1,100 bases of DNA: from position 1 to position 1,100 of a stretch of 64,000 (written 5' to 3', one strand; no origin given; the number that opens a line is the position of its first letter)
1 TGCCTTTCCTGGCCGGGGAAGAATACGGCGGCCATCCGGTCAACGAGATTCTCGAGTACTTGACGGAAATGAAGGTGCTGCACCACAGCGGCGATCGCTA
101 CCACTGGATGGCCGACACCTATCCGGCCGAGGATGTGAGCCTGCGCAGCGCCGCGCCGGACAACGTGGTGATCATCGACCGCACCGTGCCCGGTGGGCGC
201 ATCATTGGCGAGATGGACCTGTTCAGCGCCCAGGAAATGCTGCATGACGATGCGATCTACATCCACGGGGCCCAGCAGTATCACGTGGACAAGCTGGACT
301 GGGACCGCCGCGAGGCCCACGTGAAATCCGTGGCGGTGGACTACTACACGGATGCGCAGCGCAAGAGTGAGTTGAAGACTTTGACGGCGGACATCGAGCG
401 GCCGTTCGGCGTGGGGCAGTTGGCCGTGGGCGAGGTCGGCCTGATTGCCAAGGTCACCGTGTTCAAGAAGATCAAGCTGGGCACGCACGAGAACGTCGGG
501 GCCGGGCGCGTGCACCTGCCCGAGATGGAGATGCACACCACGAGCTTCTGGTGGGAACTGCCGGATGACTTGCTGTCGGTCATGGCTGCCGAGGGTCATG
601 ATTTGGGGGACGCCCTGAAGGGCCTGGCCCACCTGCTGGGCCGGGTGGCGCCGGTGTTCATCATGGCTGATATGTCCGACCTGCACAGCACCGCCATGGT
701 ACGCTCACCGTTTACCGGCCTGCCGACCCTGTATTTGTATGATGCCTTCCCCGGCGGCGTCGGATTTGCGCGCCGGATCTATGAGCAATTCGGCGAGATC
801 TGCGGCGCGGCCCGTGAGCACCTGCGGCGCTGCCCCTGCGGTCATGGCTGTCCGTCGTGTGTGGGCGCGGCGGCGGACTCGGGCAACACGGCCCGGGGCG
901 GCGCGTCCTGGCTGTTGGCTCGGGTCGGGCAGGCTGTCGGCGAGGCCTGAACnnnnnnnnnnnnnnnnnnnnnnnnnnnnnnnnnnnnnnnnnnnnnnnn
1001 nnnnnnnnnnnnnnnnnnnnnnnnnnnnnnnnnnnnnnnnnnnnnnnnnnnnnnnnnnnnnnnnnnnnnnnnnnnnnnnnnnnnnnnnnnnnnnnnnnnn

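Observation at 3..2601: Helicase (DUF1998 Zn-finger) plus DnaQ-like exonuclease plus small wHTH protein: a MrfAB-like repair module or candidate defence locus at the window edge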

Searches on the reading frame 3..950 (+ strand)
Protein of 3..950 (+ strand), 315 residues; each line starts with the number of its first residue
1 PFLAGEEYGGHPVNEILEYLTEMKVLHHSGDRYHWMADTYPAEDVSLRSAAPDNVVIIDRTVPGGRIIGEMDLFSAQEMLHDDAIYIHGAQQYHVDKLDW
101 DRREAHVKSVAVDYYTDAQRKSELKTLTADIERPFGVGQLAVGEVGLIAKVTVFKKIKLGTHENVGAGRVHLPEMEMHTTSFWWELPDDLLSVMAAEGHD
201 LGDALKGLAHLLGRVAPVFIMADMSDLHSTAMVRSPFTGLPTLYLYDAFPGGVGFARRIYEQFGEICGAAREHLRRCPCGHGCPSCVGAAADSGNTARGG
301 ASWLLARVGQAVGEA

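Call 3: search_protein_families(library=pfam, proteins=[window:3-950:+], max_evalue=0.1)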
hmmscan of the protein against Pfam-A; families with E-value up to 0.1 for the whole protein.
window:3-950:+ (315 aa): 1 family
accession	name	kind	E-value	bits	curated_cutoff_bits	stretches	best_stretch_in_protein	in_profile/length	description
PF09369.15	MZB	-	2.3e-20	73.5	24.2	1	208-287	1-80/80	MrfA Zn-binding domain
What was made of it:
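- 3..950 (+): 3' part of mrfA (yprA-family SF2 DNA helicase): the last 315 aa, covering the end of the winged-helix domain plus the OB-connector-MZB 'canopy'. The N-terminal ~480 aa (RecA1/RecA2 core) lie upstream of the window. Pfam MZB PF09369, E 2.3e-20, aa 208-287 (call 3).
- On MrfA / YprA helicase, repair branch: PF09369 at E 2.3e-20, above its cut-off (call 3).
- Pfam MZB is above its cut-off (call 3).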

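Call 4: search_protein_families(library=padloc, proteins=[window:3-950:+], max_evalue=0.1)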
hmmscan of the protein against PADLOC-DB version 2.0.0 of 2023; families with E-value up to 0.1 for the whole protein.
window:3-950:+ (315 aa): 3 families
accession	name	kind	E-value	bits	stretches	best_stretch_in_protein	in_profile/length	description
PDLC00013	DruE1|DruE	-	5.3e-08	29.2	1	242-287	1607-1652/1776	SNF2 family N-terminal domain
PDLC00037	DruE3|DruE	-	2.2e-06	23.6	1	242-288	1605-1652/2055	SNF2 family N-terminal domain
PDLC00036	DruE3|DruE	-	0.00037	15.6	1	242-287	1582-1627/2023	SNF2 family N-terminal domain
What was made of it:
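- PADLOC DruE models hit the zinc-finger stretch of the window fragment (E 5e-8, 46 aa; call 4).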

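Call 5: search_protein_families(library=ncbifam, proteins=[window:3-950:+], max_evalue=0.1)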
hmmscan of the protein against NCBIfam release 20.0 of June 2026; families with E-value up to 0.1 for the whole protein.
window:3-950:+ (315 aa): 1 family
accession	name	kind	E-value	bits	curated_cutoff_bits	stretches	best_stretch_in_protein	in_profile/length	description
TIGR03817.1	DECH_helic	hypoth_equivalog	2.3e-50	171.6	874.1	1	10-289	439-716/742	helicase/secretion neighborhood putative DEAH-box helicase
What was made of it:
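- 3..950 (+): TIGR03817 profile positions 439-716 of 742 (call 5).
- Checked: It hits Pfam MZB/DUF1998 (PF09369, E 2.3e-20, above the curated cut-off) and the C-terminal part of TIGR03817 (call 3, call 5).
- Tried and rejected: TIGR03817 ('helicase/secretion neighbourhood') matches only as a partial hit far below its cut-off (171 bits against 874; call 5).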

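Call 9: find_related_loci(query=window:3-950:+, collection=genome_contigs, flank=10000)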
Query window:3-950:+ (315 aa) in genome_contigs; peptide patterns used: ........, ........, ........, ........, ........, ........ (x = any residue, [..] = any of these).
302 stretches matched a pattern; 274 encode a relative of the query (tblastn E <= 1e-3); the best 80 are kept; 80 distinct loci.
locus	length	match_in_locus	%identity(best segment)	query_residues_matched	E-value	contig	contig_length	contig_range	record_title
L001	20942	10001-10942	86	1-314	0e+0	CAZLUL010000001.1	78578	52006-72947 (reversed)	MAG TPA_asm: uncultured Fibrobacteraceae bacterium isolate SRP155585_co2_84 genome assembly, contig: NODE_42_length_7857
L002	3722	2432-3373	85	1-314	0e+0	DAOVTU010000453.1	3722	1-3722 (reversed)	MAG TPA_asm: Candidatus Krumholzibacteriia bacterium isolate CSMAG_1661 CSMAG_1661_k141_274057_length_3722_cov_84.3178,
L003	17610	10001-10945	86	1-315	0e+0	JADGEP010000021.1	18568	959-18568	MAG: Candidatus Krumholzibacteriia bacterium isolate BB39 NODE_21_length_18568_cov_2.928884, whole genome shotgun sequen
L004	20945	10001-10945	80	1-315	2e-175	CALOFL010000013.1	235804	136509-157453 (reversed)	MAG: Candidatus Krumholzibacteriia bacterium isolate HOU_bin.0013 genome assembly, contig: contig_9849, whole genome sho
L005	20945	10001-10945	80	1-315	4e-174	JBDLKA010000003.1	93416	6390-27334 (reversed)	MAG: Candidatus Krumholzibacteriota bacterium isolate MAG120 MAG120_3, whole genome shotgun sequence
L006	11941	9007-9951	79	1-315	9e-174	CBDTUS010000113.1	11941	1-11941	MAG TPA_asm: uncultured bacterium isolate SRR7614711_binner13_Refined_44 genome assembly, contig: ERZ23877654.1458, whol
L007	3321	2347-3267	82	1-307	0e+0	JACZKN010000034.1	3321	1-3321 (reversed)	MAG: Candidatus Krumholzibacteriia bacterium isolate MAG46 bacteria_3_contig_57050, whole genome shotgun sequence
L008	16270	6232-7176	78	1-315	6e-173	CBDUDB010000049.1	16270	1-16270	MAG TPA_asm: uncultured bacterium isolate SRR7614707_binner12_Refined_20 genome assembly, contig: ERZ23877653.1349, whol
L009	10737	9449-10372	81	1-308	2e-171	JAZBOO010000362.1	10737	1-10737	MAG: Candidatus Krumholzibacteriia bacterium isolate bin.63 k117_9074244, whole genome shotgun sequence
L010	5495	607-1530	80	1-308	5e-173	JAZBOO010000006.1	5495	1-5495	MAG: Candidatus Krumholzibacteriia bacterium isolate bin.63 k117_270432, whole genome shotgun sequence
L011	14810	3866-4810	78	1-315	1e-170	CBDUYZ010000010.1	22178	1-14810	MAG TPA_asm: uncultured bacterium isolate SRR21487743_metabat2_30 genome assembly, contig: ERZ25748485.406, whole genome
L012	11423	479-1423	78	1-315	2e-170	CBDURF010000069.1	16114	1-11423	MAG TPA_asm: uncultured bacterium isolate SRR22302361_binner123_Refined_103 genome assembly, contig: ERZ25748748.1688, w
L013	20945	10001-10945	78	1-315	4e-170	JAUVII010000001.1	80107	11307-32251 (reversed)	MAG: Candidatus Krumholzibacteriia bacterium isolate CSMAG_424 CSMAG_424_k127_178634_length_80107_cov_67.8597, whole gen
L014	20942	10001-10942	78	1-314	1e-168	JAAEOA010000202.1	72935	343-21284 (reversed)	MAG: bacterium isolate Bsp_15 BspG_CONTIG2528985, whole genome shotgun sequence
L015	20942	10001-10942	78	1-314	4e-168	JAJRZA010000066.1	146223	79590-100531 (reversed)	MAG: Candidatus Krumholzibacteriota bacterium isolate Dive96_bin4.121 k141_3066553, whole genome shotgun sequence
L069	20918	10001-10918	61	1-306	2e-122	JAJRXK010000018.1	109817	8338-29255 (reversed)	MAG: Candidatus Krumholzibacteriota bacterium isolate Dive96_bin3.147 k141_1009409, whole genome shotgun sequence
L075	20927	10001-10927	57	1-309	7e-113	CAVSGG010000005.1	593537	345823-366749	MAG: Candidatus Krumholzibacteriota bacterium isolate MFD05684.bin.2.283 genome assembly, contig: contig_54100, whole ge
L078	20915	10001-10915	57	1-305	4e-111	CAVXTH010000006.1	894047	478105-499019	MAG: Candidatus Krumholzibacteriota bacterium isolate MFD05684.bin.1.347 genome assembly, contig: contig_44761, whole ge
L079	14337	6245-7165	49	6-312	6e-106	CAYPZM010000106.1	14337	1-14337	MAG TPA_asm: uncultured Cytophagia bacterium isolate SRP141376_co2_249 genome assembly, contig: NODE_8331_length_14337_c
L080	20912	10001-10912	51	1-305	2e-105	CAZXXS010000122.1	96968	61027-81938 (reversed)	MAG TPA_asm: uncultured Cytophagia bacterium isolate binchicken_co219_432 genome assembly, contig: k141_1480353, whole g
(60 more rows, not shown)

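Call 14: search_protein_families(library=pfam, proteins=[L001:8558-10948:+, L001:7440-7913:+, L001:6946-7443:+, L001:6193-6942:+, L001:5306-6196:+, L001:4383-5303:+, L001:3703-4344:+, L001:2685-3731:+, L001:1580-2734:+, L001:300-1478:+], max_evalue=0.001)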
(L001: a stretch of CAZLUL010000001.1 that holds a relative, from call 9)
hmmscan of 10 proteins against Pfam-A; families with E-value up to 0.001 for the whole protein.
L001:8558-10948:+ (796 aa): 5 families
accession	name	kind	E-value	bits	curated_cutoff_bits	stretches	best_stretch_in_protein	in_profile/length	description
PF00270.35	DEAD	-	7.5e-35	120.6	26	1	94-265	2-164/167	DEAD/DEAH box helicase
PF09369.15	MZB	-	1.6e-20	74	24.2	1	689-768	1-80/80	MrfA Zn-binding domain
PF00271.37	Helicase_C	-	1.4e-14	54.7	23.5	1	323-426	13-109/110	Helicase conserved C-terminal domain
PF22982.3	WHD_HRQ1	-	4.5e-12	47.3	27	1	462-531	1-70/70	ATP-dependent helicase HRQ1, winged helix domain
PF04851.21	ResIII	-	5e-06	27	22.5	1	105-229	22-139/164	Type III restriction enzyme, res subunit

L001:7440-7913:+ (157 aa): 1 family
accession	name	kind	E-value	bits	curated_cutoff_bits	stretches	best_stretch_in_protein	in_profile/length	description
PF13399.11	LytR_C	-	6.3e-07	30.7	22.2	1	60-144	3-85/86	LytR cell envelope-related transcriptional attenuator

L001:6946-7443:+ (165 aa): 4 families
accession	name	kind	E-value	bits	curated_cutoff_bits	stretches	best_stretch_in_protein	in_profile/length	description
PF01230.28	HIT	-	4.2e-12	47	21.5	1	32-125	3-95/98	HIT domain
PF11969.13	DcpS_C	-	7.2e-07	30.1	24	1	22-123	2-100/114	Scavenger mRNA decapping enzyme C-term binding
PF16269.10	DUF4922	-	8.2e-06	26.3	23.6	1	19-122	57-144/146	Domain of unknown function (DUF4922)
PF04677.20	CwfJ_C_1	-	0.00024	21.4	21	1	17-82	9-73/122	Protein similar to CwfJ C-terminus 1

L001:6193-6942:+ (249 aa): 4 families
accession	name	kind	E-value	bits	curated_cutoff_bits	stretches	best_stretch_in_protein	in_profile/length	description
PF12804.13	NTP_transf_3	-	1.6e-26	93.8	27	1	10-135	1-123/160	MobA-like NTP transferase domain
PF00483.29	NTP_transferase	-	2e-18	67.3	21.2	1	10-223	2-222/245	Nucleotidyl transferase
PF01128.25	IspD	-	1.4e-09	38.5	27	1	10-140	3-133/221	2-C-methyl-D-erythritol 4-phosphate cytidylyltransferase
PF02348.25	CTP_transf_3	-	9.2e-05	22.8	22.6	1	27-128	16-119/217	Cytidylyltransferase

L001:5306-6196:+ (296 aa): 1 family
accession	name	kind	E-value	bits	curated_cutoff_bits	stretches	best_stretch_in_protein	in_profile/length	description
PF02569.21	Pantoate_ligase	-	8.9e-91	304.2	20.7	1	3-272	2-267/268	Pantoate-beta-alanine ligase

L001:4383-5303:+ (306 aa): 2 families
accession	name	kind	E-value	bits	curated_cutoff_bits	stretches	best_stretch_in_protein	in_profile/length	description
PF02548.21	Pantoate_transf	-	8.7e-109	363.4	28.7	1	9-264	3-258/259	Ketopantoate hydroxymethyltransferase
PF13714.12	PEP_mutase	-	2.1e-08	34.5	31.5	1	16-122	4-107/240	Phosphoenolpyruvate phosphomutase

L001:3703-4344:+ (213 aa): 3 families
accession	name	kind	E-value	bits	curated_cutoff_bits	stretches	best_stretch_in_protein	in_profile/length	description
PF01712.25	dNK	-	2.3e-39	135.7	27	1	7-199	1-200/203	Deoxynucleoside kinase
PF13238.12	AAA_18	-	2.2e-06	28.6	29.4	1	7-142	1-112/128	AAA domain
PF02223.23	Thymidylate_kin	-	1.2e-05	25.6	27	1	9-148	1-145/185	Thymidylate kinase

L001:2685-3731:+ (348 aa): 1 family
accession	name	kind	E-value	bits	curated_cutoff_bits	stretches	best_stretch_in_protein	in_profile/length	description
PF01288.25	HPPK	-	1.7e-32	112.7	25.7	1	159-286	1-115/116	7,8-dihydro-6-hydroxymethylpterin-pyrophosphokinase (HPPK)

L001:1580-2734:+ (384 aa): 1 family
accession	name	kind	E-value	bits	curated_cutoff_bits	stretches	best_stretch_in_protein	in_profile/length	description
PF00155.27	Aminotran_1_2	-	1.6e-63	215.5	19.7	1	28-380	2-361/361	Aminotransferase class I and II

L001:300-1478:+ (392 aa): 14 families
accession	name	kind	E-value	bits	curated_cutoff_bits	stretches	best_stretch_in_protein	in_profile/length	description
PF07719.23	TPR_2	-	3.5e-18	64.6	27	0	79-105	5-31/34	Tetratricopeptide repeat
PF13181.12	TPR_8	-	2e-14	52.9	25.7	0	116-144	6-34/34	Tetratricopeptide repeat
PF14559.12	TPR_19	-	3.5e-14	53.3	25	1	233-288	2-57/68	Tetratricopeptide repeat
PF13371.12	TPR_9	-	2.6e-13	50.2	35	1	53-111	7-65/73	Tetratricopeptide repeat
PF13432.12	TPR_16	-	4.1e-11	43.5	32.7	1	49-104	5-60/65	Tetratricopeptide repeat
PF13428.12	TPR_14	-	6.5e-10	39.1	23.5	0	227-264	6-43/44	Tetratricopeptide repeat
PF00515.34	TPR_1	-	4.1e-09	36.3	27.8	1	80-105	6-31/34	Tetratricopeptide repeat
PF13424.12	TPR_12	-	1.8e-08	34.9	30.1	0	78-141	6-75/77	Tetratricopeptide repeat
PF13176.12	TPR_7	-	9.8e-08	32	27.9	0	81-107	5-31/36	Tetratricopeptide repeat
PF13414.12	TPR_11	-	3.3e-07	30.3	26.8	0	121-159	4-42/42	TPR repeat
PF25064.1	ARM_TT21_5th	-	1.5e-06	28.9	27.8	0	273-356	18-99/117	TT21 fifth ARM repeats domain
PF23914.1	TPR_CcmH_CycH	-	3.6e-06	27.3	42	0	237-290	102-155/158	Cytochrome c-type biogenesis protein H TPR domain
PF13374.12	TPR_10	-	6.9e-05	23.2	27.5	0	81-105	8-32/42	Tetratricopeptide repeat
PF13174.12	TPR_6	-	0.00069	20.6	26.3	0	81-103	6-28/33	Tetratricopeptide repeat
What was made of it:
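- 3..950 (+): The orthologue L001:8558-10948 is 796 aa with DEAD + Helicase_C + WHD_HRQ1 + MZB (call 14).
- On MrfA / YprA helicase, repair branch: It was tested on the 86%-identical orthologue L001:8558-10948: PF00270 DEAD at E 7.5e-35 and PF00271 Helicase_C at E 1.4e-14 (call 14).
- The 86%-identical orthologue L001 is 796 aa with DEAD + Helicase_C + WHD_HRQ1 + MZB (call 14).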

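Call 16: search_solved_structures(query=L001:8558-10948:+, max_evalue=0.001, show_alignments=1)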
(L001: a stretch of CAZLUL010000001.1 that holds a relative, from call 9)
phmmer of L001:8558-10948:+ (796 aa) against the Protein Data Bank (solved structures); distinct sequences matched with E-value up to 0.001: 82 (the best 60 are shown).
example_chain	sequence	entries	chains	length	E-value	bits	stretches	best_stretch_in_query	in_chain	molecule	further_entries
6znp_A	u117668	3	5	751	3.3e-273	911.6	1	44-773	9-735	Uncharacterized ATP-dependent helicase YprA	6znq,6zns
2zj2_A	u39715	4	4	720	4.7e-19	71.1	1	75-295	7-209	Putative ski2-type helicase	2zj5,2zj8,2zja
5v9x_A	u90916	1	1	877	8.1e-18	67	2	96-354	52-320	ATP-dependent DNA helicase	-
7lhl_A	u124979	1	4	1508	3.8e-17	64.8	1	96-427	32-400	ATP-dependent DNA helicase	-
9tu7_Y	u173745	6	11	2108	2.8e-16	61.9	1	79-267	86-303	DEAD/DEAH box helicase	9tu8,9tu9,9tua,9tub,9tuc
9b15_A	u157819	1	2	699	2.6e-15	58.7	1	82-270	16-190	ATP-dependent DNA helicase Hel308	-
2p6r_A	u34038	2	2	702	1.1e-14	56.6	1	82-270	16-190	afUHEL308 HELICASE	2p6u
6qdv_B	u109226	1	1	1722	1.1e-11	46.7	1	109-270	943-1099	U5 small nuclear ribonucleoprotein 200 kDa helicase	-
4f91_B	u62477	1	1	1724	1.1e-11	46.7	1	109-270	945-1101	U5 small nuclear ribonucleoprotein 200 kDa helicase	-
4f92_B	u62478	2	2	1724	1.1e-11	46.7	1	109-270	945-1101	U5 small nuclear ribonucleoprotein 200 kDa helicase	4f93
5urj_A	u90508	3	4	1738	1.1e-11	46.7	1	109-270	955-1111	U5 small nuclear ribonucleoprotein 200 kDa helicase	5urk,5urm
4kit_B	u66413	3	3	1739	1.1e-11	46.7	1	109-270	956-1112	U5 small nuclear ribonucleoprotein 200 kDa helicase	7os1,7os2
6s8q_B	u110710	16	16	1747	1.2e-11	46.6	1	109-270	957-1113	U5 small nuclear ribonucleoprotein 200 kDa helicase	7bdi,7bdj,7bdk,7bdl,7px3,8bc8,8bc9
6s9i_B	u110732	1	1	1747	1.9e-11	45.9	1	109-270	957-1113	U5 small nuclear ribonucleoprotein 200 kDa helicase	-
6s8o_B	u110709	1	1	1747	2.1e-11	45.8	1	109-270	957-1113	U5 small nuclear ribonucleoprotein 200 kDa helicase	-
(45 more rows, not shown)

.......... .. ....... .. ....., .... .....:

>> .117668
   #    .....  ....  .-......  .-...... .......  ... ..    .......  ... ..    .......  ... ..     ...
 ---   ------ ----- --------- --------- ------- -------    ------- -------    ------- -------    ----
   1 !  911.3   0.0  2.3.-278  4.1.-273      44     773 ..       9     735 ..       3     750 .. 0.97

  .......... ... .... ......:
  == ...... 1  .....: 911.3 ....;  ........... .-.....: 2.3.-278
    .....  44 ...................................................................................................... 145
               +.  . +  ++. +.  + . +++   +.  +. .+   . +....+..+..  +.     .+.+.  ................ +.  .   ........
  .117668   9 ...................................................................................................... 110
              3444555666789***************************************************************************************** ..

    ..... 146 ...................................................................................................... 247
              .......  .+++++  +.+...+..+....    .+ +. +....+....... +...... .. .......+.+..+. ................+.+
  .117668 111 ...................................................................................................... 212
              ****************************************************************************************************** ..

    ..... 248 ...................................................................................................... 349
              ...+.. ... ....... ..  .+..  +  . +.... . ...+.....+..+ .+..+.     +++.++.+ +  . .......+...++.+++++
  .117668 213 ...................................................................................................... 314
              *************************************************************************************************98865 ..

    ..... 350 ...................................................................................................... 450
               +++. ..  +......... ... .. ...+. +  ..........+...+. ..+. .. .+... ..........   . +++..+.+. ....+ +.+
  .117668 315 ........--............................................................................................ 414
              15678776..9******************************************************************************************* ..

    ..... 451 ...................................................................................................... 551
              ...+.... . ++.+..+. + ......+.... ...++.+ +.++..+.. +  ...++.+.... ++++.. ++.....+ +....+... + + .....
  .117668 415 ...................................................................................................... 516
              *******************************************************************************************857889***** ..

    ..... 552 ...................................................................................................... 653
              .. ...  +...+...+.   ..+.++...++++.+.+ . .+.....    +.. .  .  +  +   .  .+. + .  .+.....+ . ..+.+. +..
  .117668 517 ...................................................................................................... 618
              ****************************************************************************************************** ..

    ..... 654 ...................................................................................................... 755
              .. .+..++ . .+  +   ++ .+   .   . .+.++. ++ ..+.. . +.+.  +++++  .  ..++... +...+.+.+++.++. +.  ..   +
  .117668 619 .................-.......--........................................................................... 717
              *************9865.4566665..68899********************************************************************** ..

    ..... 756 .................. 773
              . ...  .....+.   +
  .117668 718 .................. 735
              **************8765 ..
